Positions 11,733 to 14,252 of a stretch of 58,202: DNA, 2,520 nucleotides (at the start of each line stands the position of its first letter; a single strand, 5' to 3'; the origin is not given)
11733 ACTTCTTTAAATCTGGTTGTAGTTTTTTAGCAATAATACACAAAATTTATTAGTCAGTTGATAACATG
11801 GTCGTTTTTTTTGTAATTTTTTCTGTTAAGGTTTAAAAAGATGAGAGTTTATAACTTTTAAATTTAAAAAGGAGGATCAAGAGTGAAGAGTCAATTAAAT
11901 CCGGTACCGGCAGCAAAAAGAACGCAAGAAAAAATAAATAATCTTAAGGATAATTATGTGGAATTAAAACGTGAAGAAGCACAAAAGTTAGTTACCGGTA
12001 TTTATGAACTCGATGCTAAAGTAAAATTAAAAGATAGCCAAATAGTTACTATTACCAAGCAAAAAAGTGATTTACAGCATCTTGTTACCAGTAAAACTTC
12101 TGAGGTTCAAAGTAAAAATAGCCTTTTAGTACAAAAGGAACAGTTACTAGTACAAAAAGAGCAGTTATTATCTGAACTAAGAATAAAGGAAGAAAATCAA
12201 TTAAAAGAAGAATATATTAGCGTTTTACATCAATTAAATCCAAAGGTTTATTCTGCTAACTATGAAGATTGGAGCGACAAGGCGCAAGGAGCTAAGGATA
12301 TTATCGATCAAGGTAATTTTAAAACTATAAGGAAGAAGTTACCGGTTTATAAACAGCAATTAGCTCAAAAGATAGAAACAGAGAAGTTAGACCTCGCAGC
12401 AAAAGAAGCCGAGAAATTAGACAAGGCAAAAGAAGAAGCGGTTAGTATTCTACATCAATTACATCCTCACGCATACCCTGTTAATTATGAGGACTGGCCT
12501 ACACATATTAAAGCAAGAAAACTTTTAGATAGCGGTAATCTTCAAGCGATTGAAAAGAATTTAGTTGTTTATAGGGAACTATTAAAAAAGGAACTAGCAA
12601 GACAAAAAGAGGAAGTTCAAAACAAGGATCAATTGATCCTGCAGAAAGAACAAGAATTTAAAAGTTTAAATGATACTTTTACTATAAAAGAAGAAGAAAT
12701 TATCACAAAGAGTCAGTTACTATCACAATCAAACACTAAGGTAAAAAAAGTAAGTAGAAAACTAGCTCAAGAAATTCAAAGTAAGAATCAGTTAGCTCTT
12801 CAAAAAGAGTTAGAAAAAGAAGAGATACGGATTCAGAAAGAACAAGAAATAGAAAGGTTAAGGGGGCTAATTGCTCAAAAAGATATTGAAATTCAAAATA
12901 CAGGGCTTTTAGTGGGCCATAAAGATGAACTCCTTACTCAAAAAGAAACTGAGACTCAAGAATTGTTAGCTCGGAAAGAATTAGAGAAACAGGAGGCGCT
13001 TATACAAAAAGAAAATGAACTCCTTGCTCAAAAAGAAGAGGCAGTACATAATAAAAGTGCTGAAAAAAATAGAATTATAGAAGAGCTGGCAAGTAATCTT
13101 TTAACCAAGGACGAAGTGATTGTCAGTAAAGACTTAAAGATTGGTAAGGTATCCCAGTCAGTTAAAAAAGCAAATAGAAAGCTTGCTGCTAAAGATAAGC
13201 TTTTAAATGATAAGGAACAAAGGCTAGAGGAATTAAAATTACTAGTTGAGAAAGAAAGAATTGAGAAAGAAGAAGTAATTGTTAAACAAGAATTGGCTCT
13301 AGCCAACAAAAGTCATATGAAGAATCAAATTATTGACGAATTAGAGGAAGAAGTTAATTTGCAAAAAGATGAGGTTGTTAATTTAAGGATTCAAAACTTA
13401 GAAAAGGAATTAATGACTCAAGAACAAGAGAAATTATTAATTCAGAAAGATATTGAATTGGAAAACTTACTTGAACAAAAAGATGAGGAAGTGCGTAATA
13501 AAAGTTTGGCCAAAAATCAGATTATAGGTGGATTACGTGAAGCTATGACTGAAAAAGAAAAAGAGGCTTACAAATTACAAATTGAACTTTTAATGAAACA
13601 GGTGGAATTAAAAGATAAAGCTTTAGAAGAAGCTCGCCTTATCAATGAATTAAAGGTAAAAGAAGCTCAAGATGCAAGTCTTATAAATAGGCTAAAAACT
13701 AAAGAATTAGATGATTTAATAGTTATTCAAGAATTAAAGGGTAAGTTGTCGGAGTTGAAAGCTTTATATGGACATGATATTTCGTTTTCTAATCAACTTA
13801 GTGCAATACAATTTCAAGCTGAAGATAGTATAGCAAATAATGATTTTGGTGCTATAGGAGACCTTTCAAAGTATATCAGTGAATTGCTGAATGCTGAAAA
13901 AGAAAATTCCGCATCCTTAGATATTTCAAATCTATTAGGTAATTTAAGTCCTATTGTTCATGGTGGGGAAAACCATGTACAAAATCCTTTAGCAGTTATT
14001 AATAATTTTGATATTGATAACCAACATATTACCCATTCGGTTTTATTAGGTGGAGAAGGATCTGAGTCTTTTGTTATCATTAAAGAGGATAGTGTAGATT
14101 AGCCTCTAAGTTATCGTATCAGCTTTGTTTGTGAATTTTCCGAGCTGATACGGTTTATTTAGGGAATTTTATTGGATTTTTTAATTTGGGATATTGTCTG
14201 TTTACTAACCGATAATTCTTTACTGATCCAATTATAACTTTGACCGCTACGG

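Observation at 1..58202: The window closes on itself: a complete ~58.08-kb phage-plasmid-like replicon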

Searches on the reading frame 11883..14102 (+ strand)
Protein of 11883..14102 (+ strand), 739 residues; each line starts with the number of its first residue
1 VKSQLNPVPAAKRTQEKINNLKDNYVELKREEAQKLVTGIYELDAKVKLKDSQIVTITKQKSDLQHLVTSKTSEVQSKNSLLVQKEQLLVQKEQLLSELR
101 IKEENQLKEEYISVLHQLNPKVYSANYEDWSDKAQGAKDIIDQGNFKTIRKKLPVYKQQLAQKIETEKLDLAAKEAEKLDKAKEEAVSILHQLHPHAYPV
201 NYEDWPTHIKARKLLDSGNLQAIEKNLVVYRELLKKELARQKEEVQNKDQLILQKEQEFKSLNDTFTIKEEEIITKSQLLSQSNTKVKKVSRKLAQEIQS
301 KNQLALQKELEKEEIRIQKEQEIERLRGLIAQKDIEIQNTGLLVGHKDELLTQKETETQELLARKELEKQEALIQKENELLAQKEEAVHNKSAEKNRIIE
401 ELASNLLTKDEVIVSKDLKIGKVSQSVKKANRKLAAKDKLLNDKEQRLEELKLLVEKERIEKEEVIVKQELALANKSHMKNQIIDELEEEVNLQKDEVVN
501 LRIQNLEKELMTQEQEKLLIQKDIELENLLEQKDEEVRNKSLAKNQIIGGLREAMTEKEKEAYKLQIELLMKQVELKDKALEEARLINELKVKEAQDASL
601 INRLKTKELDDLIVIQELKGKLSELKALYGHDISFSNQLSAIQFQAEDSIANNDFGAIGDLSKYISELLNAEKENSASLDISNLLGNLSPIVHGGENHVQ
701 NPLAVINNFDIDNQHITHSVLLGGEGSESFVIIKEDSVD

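Call 19: search_protein_families(library=pfam, max_evalue=0.01, proteins=[window:11883-14102:+])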
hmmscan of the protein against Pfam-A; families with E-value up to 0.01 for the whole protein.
window:11883-14102:+ (739 aa): 0 families

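Call 26: search_protein_families(library=phrogs, max_evalue=0.001, proteins=[window:11883-14102:+])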
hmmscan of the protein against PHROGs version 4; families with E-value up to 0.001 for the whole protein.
window:11883-14102:+ (739 aa): 0 families

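Call 46: search_protein_families(library=ncbifam, max_evalue=0.01, proteins=[window:11883-14102:+])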
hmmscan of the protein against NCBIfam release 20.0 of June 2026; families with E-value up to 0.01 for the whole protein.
window:11883-14102:+ (739 aa): 0 families

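Call 61: search_protein_families(library=padloc, max_evalue=0.001, proteins=[window:11883-14102:+])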
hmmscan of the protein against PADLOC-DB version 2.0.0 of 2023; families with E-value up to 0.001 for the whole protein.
window:11883-14102:+ (739 aa): 0 families
